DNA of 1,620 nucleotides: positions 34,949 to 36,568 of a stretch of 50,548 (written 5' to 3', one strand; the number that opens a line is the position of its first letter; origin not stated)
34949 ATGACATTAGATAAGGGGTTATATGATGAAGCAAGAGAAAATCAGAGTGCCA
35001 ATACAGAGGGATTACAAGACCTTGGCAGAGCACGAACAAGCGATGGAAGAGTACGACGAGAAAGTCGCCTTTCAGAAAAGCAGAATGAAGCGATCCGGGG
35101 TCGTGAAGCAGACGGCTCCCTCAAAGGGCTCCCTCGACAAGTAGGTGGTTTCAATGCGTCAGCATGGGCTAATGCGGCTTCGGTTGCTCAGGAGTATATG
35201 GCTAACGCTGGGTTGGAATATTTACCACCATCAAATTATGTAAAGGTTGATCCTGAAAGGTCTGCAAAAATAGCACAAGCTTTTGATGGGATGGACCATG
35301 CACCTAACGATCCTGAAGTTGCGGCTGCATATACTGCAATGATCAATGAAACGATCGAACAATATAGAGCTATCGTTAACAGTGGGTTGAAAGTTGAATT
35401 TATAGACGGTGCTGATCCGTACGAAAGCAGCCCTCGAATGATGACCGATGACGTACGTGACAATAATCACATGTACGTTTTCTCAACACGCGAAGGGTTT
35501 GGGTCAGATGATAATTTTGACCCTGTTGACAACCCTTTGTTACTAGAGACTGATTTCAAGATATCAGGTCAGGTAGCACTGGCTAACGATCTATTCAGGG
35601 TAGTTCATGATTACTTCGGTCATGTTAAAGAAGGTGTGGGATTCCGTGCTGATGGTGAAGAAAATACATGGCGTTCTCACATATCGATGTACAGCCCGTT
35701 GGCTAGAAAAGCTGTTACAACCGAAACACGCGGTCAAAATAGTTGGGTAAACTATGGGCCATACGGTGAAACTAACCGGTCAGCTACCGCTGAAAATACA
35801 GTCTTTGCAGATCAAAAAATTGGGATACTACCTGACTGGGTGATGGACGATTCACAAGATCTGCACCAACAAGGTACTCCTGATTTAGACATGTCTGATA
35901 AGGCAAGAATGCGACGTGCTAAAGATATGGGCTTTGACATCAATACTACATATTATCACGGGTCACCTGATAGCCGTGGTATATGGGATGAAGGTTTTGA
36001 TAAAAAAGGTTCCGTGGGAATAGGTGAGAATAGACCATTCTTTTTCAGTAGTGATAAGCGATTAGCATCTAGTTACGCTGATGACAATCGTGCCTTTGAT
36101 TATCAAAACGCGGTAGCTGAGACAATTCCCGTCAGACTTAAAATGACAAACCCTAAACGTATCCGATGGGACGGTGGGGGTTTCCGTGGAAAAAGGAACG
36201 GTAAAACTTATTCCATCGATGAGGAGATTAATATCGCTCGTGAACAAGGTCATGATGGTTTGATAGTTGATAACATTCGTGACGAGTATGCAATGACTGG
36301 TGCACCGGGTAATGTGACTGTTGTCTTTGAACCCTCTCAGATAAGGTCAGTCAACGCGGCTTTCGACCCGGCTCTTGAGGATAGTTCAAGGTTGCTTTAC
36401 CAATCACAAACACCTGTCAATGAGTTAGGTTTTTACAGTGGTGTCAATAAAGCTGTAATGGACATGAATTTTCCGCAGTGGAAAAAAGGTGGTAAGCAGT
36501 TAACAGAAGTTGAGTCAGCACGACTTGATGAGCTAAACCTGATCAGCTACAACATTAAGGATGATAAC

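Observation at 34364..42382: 8-kb gene for a 2,672-aa polyvalent virion protein stacking at least four enzyme-like modules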

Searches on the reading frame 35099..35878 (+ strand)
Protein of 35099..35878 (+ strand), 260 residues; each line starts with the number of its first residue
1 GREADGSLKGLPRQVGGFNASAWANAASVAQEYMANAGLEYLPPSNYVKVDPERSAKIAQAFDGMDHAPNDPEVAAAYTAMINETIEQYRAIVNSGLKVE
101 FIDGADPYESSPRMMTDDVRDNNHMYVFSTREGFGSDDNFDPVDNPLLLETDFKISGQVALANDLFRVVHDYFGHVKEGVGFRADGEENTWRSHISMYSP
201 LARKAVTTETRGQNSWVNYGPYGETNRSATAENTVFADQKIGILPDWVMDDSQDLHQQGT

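Call 30: search_solved_structures(query=A2, max_evalue=10, show_alignments=2)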
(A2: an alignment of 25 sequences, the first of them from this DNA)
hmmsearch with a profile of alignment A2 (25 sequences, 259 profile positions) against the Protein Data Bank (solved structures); distinct sequences matched with E-value up to 10: 5.
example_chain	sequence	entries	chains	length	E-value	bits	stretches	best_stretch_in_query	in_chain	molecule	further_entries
9i38_A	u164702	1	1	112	0.31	13.6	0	59-96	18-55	m4D2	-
6ofe_P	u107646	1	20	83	0.83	12.2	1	53-92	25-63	Protein PrgI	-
1nzd_A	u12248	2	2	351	0.94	12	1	83-138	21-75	DNA beta-glycosyltransferase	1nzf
1bgt_A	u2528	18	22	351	0.94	12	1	83-138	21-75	BETA-GLUCOSYLTRANSFERASE | DNA beta-glucosyltransferase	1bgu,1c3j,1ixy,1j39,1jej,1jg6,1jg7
3k3q_B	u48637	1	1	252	1.6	11.3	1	129-179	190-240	Botulinum neurotoxin type A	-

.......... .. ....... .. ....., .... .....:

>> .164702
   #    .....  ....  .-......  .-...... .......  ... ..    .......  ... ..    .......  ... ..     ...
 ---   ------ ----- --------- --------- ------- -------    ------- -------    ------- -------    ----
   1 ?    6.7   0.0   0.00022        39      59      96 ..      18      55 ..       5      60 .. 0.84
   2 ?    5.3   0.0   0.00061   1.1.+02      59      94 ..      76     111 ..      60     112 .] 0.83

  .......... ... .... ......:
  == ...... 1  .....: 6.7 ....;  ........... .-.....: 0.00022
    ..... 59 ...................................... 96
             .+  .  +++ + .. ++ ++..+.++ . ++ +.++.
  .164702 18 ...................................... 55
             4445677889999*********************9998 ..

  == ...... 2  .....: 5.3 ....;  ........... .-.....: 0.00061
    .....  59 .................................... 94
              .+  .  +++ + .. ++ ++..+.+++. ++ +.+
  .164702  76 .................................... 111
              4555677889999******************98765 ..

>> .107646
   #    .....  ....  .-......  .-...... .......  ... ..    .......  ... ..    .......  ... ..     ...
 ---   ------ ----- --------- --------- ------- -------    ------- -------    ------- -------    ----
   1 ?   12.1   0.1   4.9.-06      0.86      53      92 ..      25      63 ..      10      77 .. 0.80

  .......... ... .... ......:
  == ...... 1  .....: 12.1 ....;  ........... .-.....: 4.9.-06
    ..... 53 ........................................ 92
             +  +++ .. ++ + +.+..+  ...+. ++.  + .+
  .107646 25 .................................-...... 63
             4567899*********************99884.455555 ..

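Call 35: predict_structure(alignment_id=A2)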
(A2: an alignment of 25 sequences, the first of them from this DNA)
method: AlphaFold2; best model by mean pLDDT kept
length: 260 residues; sequences in the alignment: 25
mean_pLDDT: 89.6   pTM: 0.88
mean pLDDT of the five models: 89.6, 88.8, 88.4, 88.0, 84.0
residues with pLDDT >= 90: 179; 70-90: 63; 50-70: 12; < 50: 6
segments of 3 or more residues with pLDDT < 50: 255-260
pLDDT, mean of each block of 10 residues (from residue 1): 71 73 95 96 89 95 95 98 99 98 91 91 96 76 90 98 97 93 87 95 96 94 89 87 93 48
secondary structure, 60 per line:
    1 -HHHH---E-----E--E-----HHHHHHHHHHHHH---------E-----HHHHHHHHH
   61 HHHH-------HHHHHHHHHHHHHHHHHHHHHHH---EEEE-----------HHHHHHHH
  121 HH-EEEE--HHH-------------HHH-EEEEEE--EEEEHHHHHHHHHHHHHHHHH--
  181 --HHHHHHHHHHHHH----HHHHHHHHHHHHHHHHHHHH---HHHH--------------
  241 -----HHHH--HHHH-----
elements in order: H2-5 H24-36 H52-64 H72-94 E98-101 H113-122 E124-127 E150-155 E158-161 H162-178 H183-195 H200-219 H223-226 H246-249 H252-255

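Call 38: fold_search(model_id=the predicted structure, library=pdb)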
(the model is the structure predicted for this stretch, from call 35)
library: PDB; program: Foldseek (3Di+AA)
matches with E <= 10: 79; with E <= 0.001: 0
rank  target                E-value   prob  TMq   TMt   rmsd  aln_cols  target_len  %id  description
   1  4v06_A                3.5e-01  0.06  0.15  0.12  18.0       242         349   12  Crystal structure of human tryptophan hydroxylase 2 (TPH2), catalytic domain (released 2014-10-15)
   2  9hb8_B                8.8e-01  0.05  0.17  0.14  18.6       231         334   12  Crystal structure of human tryptophan hydroxylase 2 in complex with inhibitor KM-06-098 (released 2025-07-16)
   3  1b5o_A                1.1e+00  0.02  0.12  0.10  20.6       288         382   10  THERMUS THERMOPHILUS ASPARTATE AMINOTRANSFERASE SINGLE MUTANT 1 (released 2003-09-02)
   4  4v06_B                1.4e+00  0.04  0.16  0.13  18.9       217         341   12  Crystal structure of human tryptophan hydroxylase 2 (TPH2), catalytic domain (released 2014-10-15)
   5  4jpy                  2.1e+00  0.04  0.16  0.16  17.0       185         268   14  Iron and phenylalanine bound crystal structure of phenylalanine hydroxylase from Chromobacterium violaceum (released 2013-08-07)
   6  5bj4_A                2.2e+00  0.02  0.13  0.11  20.4       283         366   10  THERMUS THERMOPHILUS ASPARTATE AMINOTRANSFERASE TETRA MUTANT 2 (released 2003-09-02)
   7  4ern                  2.3e+00  0.02  0.10  0.11  16.1       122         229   10  Crystal structure of the C-terminal domain of human XPB/ERCC-3 excision repair protein at 1.80 A (released 2013-01-30)
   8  1tdw                  2.3e+00  0.02  0.15  0.13  18.2       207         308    8  Crystal structure of double truncated human phenylalanine hydroxylase BH4-responsive PKU mutant A313T. (released 2004-11-30)
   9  3c6q_A                2.5e+00  0.01  0.11  0.10  19.7       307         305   13  Apo and ligand-bound form of a thermophilic glucose/xylose binding protein (released 2008-02-26)
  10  8pg0_A                2.6e+00  0.01  0.14  0.08  21.4       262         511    9  Human OATP1B3 (released 2023-09-27)
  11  4qhi_B                2.7e+00  0.10  0.19  0.35   6.7       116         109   13  Crystal structure of Methanocaldococcus jannaschii selecase mutant R36W (released 2014-07-16)
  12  9c1g_A                2.7e+00  0.01  0.12  0.07  20.4       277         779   13  Rhesus rotavirus (consensus structure at 2.36 Angstrom resolution) (released 2025-04-30)
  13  7bix_E                2.9e+00  0.05  0.15  0.16  10.7       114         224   12  Crystal structure of UMPK from M. tuberculosis in complex with UDP and UTP (C2 form) (released 2022-03-02)
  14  9gdh_F                3.2e+00  0.02  0.11  0.05  16.9       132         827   10  RNAP-TopoI complex on long-overhang scaffold - orientation 2 (released 2025-11-05)
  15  6oj3_E                3.2e+00  0.01  0.13  0.06  21.0       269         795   10  In situ structure of rotavirus VP1 RNA-dependent RNA polymerase (TLP) (released 2019-04-24)
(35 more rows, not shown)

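Call 65: search_protein_representatives(alignment_id=A2)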
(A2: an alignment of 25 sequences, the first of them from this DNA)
Query: 25 sequences, 259 profile positions. Proteins with E-value up to 0.001 (for the whole library): 5272; up to 1e-10: 4734; up to 1e-30: 3373. The best 150 are listed.
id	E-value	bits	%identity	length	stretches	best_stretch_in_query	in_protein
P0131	5.5e-138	474.9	-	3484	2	11-257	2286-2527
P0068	2.5e-126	436.7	-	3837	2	2-257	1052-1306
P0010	4.0e-126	436.0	-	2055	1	2-255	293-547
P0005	5.6e-126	435.6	-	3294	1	2-258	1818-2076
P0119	2.2e-125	433.6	-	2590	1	2-254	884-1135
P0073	3.2e-125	433.1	-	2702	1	2-256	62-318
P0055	3.3e-125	433.1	-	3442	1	2-256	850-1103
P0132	9.0e-125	431.6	-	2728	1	2-256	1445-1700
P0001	2.1e-124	430.4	-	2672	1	2-254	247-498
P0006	2.2e-124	430.4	-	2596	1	2-256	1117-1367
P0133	3.0e-124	429.9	-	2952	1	2-257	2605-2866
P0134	5.3e-124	429.1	-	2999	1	2-256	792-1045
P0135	8.0e-124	428.5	-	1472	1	2-257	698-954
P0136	8.8e-124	428.4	-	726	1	2-257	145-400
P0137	1.0e-123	428.2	-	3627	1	2-258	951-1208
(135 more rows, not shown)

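Call 77: search_dna_similar(query=window:35099-35878:+, collection=phages, mode=protein, max_rows=40, rows=spread)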
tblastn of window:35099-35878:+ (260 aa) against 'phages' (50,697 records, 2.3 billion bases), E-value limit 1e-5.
Records with a match: 214; places in all: 214; records where one place covers at least 80% of the query: 209.
Best place of each record, by identity: <60% 214.
By first word of the organism name: Mycobacterium 199; Planktothrix 2; Caudoviricetes 2; Rhodococcus 2; Gordonia 2; Synechococcus 1; Octadecabacter 1; Microcystis 1; Nostoc 1; Mycolicibacterium 1; and 2 more.
By host as written in the record: Mycobacterium smegmatis mc2 155 154; Mycobacterium smegmatis mc#155 23; - 7; Mycobacterium sp. 6; Mycobacterium smegmatis mc2155 4; Mycobacterium smegmatius mc2 155 3; Mycobacterium 2; Mycobacterium smegmatis SN2 2; and 11 more.
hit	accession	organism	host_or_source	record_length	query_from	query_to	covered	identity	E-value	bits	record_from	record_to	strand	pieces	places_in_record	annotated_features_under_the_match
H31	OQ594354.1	Synechococcus phage MinM2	Synechococcus sp.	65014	3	248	95%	47.6%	8e-75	252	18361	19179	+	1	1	RelA/SpoT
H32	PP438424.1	Microcystis phage Mel-JY33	Microcystis elabens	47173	32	253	85%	50.9%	2e-65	225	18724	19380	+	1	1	lysin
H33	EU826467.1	Mycobacterium phage Rizal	Mycobacterium sp.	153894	35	257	86%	31.0%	5e-16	83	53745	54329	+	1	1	102: hypothetical protein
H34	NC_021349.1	Mycobacterium phage Astraea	Mycobacterium smegmatis mc2 155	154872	35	257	86%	30.6%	2e-15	82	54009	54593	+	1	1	103: hypothetical protein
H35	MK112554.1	Mycobacterium phage TinyTim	Mycobacterium smegmatis mc2 155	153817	35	257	86%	30.6%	2e-15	81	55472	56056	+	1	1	106: hypothetical protein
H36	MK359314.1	Mycobacterium phage Ewok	Mycobacterium smegmatis mc2 155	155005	35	257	86%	30.6%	2e-15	81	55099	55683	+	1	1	107: hypothetical protein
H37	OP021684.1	Mycobacterium phage YemiJoy2021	Mycobacterium smegmatis mc2 155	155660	35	257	86%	30.6%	2e-15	81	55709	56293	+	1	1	107: hypothetical protein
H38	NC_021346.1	Mycobacterium phage Gizmo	Mycobacterium smegmatis mc2 155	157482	35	257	86%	30.6%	2e-15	81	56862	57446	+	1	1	110: hypothetical protein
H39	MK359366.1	Mycobacterium phage Basquiat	Mycobacterium smegmatis mc2 155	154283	35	257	86%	30.6%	3e-15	81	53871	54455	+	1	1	102: hypothetical protein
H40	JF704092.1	Mycobacterium phage Alice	Mycobacterium smegmatis mc2 155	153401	35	257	86%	30.6%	3e-15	81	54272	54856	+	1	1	99: hypothetical protein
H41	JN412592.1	Mycobacterium phage LinStu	Mycobacterium smegmatis mc2 155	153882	35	257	86%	30.6%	3e-15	81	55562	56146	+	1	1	105: hypothetical protein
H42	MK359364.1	Mycobacterium phage ChickenPhender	Mycobacterium smegmatis mc2 155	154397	35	257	86%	30.6%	3e-15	81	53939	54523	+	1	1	102: hypothetical protein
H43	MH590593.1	Mycobacterium phage Rabinovish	Mycobacterium smegmatis mc2 155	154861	35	257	86%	30.6%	3e-15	81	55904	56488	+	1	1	104: hypothetical protein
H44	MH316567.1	Mycobacterium phage ParkTD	Mycobacterium smegmatis mc2 155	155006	35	257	86%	30.6%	3e-15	81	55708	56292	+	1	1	107: hypothetical protein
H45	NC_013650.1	Mycobacterium phage ET08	Mycobacterium smegmatis mc2 155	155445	35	257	86%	30.6%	3e-15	81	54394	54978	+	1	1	95: hypothetical protein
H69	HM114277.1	Rhodococcus phage E3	Rhodococcus equi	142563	31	244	82%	31.4%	8e-15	79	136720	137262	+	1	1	gp205: structural protein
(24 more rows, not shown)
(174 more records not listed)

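Call 78: get_annotated_region(hit=H69, flank=3000)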
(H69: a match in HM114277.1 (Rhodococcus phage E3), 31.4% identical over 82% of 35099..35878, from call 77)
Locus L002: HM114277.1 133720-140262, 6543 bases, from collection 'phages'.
description: Rhodococcus phage E3, complete genome.
organism: Rhodococcus phage E3 (NCBI taxid 1007869)
taxonomy: Viruses; Duplodnaviria; Heunggongvirae; Uroviricota; Caudoviricetes
host: Rhodococcus equi; source: -; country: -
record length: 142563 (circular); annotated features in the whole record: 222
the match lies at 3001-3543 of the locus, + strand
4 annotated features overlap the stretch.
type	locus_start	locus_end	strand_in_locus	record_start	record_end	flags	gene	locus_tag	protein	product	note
CDS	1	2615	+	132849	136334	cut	gp204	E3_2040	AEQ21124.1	putative tail fiber protein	-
CDS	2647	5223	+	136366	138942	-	gp205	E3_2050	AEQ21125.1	structural protein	-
CDS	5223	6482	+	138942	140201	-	gp206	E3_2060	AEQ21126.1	putative aminotransferase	-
CDS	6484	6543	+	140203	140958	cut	gp207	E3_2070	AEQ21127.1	conserved hypothetical protein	-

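Call 79: get_annotated_region(hit=H31, flank=9000)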
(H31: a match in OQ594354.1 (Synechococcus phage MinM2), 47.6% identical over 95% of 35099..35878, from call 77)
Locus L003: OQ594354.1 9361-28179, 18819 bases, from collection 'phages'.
description: Synechococcus phage MinM2, complete genome.
organism: Synechococcus phage MinM2 (NCBI taxid 3035943)
taxonomy: Viruses; Duplodnaviria; Heunggongvirae; Uroviricota; Caudoviricetes
host: Synechococcus sp.; source: fresh water; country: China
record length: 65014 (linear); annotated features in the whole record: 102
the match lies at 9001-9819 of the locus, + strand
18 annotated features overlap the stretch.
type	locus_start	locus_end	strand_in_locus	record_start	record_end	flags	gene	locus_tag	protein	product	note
CDS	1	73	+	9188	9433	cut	-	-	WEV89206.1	RecA-like recombination protein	-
CDS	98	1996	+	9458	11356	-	-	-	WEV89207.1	constituent protein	-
CDS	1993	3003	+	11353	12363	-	-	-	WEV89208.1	putative tail protein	-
CDS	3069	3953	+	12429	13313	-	-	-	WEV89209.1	calcium-binding protein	-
CDS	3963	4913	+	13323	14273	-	-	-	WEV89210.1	hypothetical protein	MM2_23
CDS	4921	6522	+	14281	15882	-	-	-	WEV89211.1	hypothetical protein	MM2_24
CDS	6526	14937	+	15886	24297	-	-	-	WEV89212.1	RelA/SpoT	-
CDS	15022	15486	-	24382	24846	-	-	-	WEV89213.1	hypothetical protein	MM2_26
CDS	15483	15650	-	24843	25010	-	-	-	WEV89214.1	hypothetical protein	MM2_27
CDS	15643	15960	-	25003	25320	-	-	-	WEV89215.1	hypothetical protein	MM2_28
CDS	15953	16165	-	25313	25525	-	-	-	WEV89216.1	hypothetical protein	MM2_29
CDS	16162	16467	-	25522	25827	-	-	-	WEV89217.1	hypothetical protein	MM2_30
CDS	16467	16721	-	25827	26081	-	-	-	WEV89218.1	hypothetical protein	MM2_31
CDS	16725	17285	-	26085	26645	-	-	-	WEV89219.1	KTSC domain-containing protein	-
CDS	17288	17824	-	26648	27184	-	-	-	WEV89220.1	AlpA family regulatory protein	AlpA family phage regulatory protein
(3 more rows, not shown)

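Call 113: fold_search(model_id=the predicted structure, library=viral)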
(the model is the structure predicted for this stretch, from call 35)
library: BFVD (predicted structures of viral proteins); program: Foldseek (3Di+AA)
matches with E <= 10: 112; with E <= 0.001: 21
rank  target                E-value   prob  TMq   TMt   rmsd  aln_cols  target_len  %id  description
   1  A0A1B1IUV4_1          8.2e-27  1.00  0.92  0.18   1.7       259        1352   53  (no name in the UniProt tables at hand)
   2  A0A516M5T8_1          1.3e-23  1.00  0.88  0.17   2.3       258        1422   44  (no name in the UniProt tables at hand)
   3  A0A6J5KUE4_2          1.7e-23  1.00  0.89  0.21   2.3       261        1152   46  NAT_SF domain containing protein [uncultured Caudovirales phage]
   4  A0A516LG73            5.4e-21  1.00  0.89  0.53   2.2       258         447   37  (no name in the UniProt tables at hand)
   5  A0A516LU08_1          2.1e-19  1.00  0.82  0.19   3.0       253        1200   38  (no name in the UniProt tables at hand)
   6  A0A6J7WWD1            3.8e-19  1.00  0.84  0.28   7.0       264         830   39  Uncharacterized protein [uncultured Caudovirales phage]
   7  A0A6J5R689            9.6e-19  1.00  0.83  0.36   2.8       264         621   39  Large polyvalent protein associated domain-containing protein [uncultured Caudovirales phage]
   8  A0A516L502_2          6.9e-14  1.00  0.78  0.21   4.6       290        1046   27  (no name in the UniProt tables at hand)
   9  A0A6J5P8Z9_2          2.4e-13  1.00  0.81  0.15   3.6       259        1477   28  ART-PolyVal-like domain-containing protein [uncultured Caudovirales phage]
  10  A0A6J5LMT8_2          8.8e-13  1.00  0.74  0.19   2.5       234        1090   29  Uncharacterized protein [uncultured Caudovirales phage]
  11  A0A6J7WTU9            8.5e-12  1.00  0.63  0.13   5.8       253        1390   30  Phage head morphogenesis domain-containing protein [uncultured Caudovirales phage]
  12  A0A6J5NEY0            1.2e-11  1.00  0.65  0.24   4.1       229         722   33  Uncharacterized protein [uncultured Caudovirales phage]
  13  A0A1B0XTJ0            7.0e-11  1.00  0.68  0.22   4.4       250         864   30  (no name in the UniProt tables at hand)
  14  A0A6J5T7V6            2.4e-10  1.00  0.68  0.37   5.7       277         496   23  Uncharacterized protein [uncultured Caudovirales phage]
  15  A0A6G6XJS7            3.2e-10  1.00  0.68  0.61   4.3       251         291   25  Uncharacterized protein [Gordonia phage Skog]
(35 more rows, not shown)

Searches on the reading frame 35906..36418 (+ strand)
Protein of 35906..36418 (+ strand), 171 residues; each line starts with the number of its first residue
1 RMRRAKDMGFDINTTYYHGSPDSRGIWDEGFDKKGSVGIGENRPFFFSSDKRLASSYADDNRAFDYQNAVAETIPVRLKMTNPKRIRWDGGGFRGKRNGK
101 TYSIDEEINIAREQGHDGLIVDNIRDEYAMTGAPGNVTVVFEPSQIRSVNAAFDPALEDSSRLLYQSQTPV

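Call 57: search_solved_structures(query=window:35906-36418:+, max_evalue=10, show_alignments=1)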
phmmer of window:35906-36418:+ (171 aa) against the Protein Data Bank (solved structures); distinct sequences matched with E-value up to 10: 0.
